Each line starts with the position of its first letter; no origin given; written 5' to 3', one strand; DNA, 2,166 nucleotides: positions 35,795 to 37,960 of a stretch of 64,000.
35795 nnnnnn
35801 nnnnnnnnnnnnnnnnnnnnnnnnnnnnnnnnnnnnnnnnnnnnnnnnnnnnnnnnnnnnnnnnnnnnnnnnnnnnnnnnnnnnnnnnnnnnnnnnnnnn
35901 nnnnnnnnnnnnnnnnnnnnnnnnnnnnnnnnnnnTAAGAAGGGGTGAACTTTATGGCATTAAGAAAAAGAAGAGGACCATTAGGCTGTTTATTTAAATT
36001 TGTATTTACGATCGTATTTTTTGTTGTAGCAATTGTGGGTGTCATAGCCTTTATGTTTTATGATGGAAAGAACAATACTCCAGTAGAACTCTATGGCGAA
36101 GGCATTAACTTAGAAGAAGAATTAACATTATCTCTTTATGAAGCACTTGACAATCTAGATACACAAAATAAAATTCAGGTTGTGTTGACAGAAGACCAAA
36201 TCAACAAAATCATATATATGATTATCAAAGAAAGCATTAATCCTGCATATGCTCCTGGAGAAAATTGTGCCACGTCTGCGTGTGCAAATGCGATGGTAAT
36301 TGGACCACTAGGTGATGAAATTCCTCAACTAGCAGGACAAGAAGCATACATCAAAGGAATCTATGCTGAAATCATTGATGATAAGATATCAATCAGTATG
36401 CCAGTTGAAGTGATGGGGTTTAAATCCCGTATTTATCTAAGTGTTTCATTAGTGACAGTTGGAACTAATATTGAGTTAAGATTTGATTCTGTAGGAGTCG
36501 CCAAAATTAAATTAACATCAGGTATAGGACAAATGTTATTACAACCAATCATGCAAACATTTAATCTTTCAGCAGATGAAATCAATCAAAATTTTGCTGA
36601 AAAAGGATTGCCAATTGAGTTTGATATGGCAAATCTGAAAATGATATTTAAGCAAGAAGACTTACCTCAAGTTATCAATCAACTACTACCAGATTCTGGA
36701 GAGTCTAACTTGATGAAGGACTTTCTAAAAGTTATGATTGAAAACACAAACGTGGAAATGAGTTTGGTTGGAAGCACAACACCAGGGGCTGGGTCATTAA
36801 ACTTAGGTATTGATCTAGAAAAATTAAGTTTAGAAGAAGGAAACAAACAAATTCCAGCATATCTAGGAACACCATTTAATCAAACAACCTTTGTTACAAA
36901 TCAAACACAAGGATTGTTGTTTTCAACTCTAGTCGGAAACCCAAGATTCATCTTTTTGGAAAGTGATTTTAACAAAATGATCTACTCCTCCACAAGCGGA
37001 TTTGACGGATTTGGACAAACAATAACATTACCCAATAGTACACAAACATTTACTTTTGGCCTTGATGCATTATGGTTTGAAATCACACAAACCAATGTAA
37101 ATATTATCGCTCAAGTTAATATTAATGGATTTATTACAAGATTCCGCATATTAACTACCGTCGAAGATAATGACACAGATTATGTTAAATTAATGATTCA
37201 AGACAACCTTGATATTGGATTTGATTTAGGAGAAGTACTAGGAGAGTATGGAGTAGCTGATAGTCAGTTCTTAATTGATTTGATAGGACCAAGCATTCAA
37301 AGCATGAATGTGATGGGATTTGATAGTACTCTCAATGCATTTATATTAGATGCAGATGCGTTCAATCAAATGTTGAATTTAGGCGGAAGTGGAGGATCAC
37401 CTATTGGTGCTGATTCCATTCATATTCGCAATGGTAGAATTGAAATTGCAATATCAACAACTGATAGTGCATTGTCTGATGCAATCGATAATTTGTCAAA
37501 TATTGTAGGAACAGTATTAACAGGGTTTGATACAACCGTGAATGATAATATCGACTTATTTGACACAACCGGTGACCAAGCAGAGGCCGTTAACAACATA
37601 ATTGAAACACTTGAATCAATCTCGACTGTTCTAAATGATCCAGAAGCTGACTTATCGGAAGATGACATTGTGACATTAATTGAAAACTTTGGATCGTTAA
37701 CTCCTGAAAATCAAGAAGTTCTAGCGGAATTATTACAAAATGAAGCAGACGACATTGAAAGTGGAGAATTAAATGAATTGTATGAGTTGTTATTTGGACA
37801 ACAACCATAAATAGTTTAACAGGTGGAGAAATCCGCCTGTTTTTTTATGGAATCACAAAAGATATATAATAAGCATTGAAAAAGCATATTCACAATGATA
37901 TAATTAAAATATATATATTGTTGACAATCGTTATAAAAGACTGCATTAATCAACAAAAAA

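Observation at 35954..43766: Block of four uncharacterised membrane / coiled-coil genes inserted in the tsaEBD - glnS - pcrA - ligA housekeeping row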

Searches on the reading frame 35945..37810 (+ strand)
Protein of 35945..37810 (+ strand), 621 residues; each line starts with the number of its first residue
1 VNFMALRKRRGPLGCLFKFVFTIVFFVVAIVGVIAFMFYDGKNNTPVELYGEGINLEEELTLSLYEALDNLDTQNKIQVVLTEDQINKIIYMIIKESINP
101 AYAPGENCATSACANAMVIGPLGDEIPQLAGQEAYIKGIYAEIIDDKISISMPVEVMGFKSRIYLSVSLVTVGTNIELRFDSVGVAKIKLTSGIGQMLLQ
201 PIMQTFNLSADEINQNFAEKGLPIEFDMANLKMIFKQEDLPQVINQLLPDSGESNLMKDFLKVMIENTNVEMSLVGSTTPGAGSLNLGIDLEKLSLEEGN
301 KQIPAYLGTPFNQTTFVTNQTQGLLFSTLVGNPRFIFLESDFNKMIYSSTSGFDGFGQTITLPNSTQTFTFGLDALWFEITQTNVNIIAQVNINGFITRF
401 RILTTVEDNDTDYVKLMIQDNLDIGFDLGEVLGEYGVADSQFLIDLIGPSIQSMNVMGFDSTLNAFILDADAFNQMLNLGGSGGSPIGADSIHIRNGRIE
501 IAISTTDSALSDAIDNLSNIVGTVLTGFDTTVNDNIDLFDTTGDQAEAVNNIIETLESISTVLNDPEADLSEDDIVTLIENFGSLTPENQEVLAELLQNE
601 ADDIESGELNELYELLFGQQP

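Call 3: search_protein_families(library=pfam, proteins=[window:35945-37810:+], max_evalue=1)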
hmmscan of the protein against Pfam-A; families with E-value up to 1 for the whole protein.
window:35945-37810:+ (621 aa): 2 families
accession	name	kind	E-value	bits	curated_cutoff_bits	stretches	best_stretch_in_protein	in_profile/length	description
PF04368.18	DUF507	-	0.31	11.4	24.7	0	55-98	92-137/182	Protein of unknown function (DUF507)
PF18039.7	UBA_6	-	0.78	10.2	23.5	0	571-597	14-39/42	UBA-like domain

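Call 4: search_protein_families(library=ncbifam, proteins=[window:35945-37810:+], max_evalue=1)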
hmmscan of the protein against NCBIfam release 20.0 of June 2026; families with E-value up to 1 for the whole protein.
window:35945-37810:+ (621 aa): 0 families

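Call 8: search_solved_structures(query=window:35945-37807:+, max_evalue=1)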
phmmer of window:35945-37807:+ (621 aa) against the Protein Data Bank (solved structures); distinct sequences matched with E-value up to 1: 0.

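Call 16: find_homologous_proteins(query=window:35954-37807:+)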
Query window:35954-37807:+ (618 aa): 4 proteins with E <= 0.001 among 8000 candidates.
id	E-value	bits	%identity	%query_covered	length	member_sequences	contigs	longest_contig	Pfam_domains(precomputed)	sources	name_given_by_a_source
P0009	0.0e+0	1296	96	100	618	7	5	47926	-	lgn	-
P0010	7.5e-262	889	67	100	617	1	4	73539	-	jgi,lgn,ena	-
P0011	5.0e-226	770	59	100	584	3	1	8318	-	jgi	-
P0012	7.0e-209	714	68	79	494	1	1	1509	-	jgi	jgi:hypothetical protein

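Call 22: find_related_loci(query=A1, collection=genome_contigs, flank=10000)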
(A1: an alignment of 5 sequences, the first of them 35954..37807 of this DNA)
Query A1 (618 aa) in genome_contigs; peptide patterns used: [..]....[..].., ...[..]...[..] (x = any residue, [..] = any of these).
41 stretches matched a pattern, but none encodes a relative of the query by tblastn (E <= 1e-3).

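Call 30: predict_structure(alignment_id=A1)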
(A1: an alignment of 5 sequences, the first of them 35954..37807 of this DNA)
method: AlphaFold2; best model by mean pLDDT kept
length: 618 residues; sequences in the alignment: 5
mean_pLDDT: 38.5   pTM: 0.22
mean pLDDT of the five models: 38.5, 37.3, 37.3, 34.6, 33.2
residues with pLDDT >= 90: 0; 70-90: 0; 50-70: 68; < 50: 550
segments of 3 or more residues with pLDDT < 50: 1-8, 26-55, 64-84, 87-205, 223-235, 245-383, 388-398, 400-441, 443-457, 460-462, 466-567, 569-572, 582-618
pLDDT, mean of each block of 10 residues (from residue 1): 38 58 51 31 29 50 45 37 47 31 31 33 37 41 41 35 32 23 23 33 46 56 44 49 48 43 41 33 41 27 24 29 29 30 27 31 39 42 49 45 43 43 31 40 44 45 47 31 30 35 43 42 28 27 37 43 41 50 46 41 41 40
secondary structure, 60 per line:
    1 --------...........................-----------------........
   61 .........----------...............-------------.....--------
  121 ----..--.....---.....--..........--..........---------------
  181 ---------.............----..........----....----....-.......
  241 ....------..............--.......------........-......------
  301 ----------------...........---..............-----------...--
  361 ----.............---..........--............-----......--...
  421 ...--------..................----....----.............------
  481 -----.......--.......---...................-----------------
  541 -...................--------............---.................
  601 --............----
elements in order: H9-35 H53-69 H80-94 H108-112 E129-133 E137-141 E144-153 E156-165 H190-202 H207-216 E221-224 E229-232 H234-244 H251-264 E267-273 E280-287 H289-294 H317-327 E331-335 H336-344 E356-358 E365-377 E381-390 E393-404 E410-415 E418-423 E432-436 H437-449 E454-457 E462-466 H467-474 E486-492 E495-501 H505-523 H542-560 H569-580 H584-600 H603-614

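Call 70: search_solved_structures(query=A1, max_evalue=10)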
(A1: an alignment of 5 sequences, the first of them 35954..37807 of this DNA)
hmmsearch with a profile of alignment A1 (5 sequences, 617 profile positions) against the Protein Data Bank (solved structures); distinct sequences matched with E-value up to 10: 1.
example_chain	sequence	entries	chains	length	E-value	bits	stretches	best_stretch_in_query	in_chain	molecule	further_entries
2da9_A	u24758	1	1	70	0.39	12.6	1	406-446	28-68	SH3-domain kinase binding protein 1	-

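Call 82: search_protein_families(library=padloc, proteins=[window:35954-37810:+], max_evalue=0.01)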
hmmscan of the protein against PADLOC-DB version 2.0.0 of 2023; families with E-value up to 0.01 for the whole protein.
window:35954-37810:+ (618 aa): 0 families

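Call 83: search_protein_families(library=phrogs, proteins=[window:35954-37810:+], max_evalue=0.01)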
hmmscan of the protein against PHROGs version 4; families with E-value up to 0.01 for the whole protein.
window:35954-37810:+ (618 aa): 0 families

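Call 91: find_related_loci(query=A1, collection=metagenome_contigs, flank=6000)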
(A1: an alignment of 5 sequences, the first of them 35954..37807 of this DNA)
Query A1 (618 aa) in metagenome_contigs; peptide patterns used: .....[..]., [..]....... (x = any residue, [..] = any of these).
398 stretches matched a pattern; 2 encode a relative of the query (tblastn E <= 1e-3); 2 distinct loci.
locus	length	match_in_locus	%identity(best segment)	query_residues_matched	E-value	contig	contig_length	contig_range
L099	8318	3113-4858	59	4-618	0e+0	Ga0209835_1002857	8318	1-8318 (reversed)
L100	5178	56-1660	62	83-618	0e+0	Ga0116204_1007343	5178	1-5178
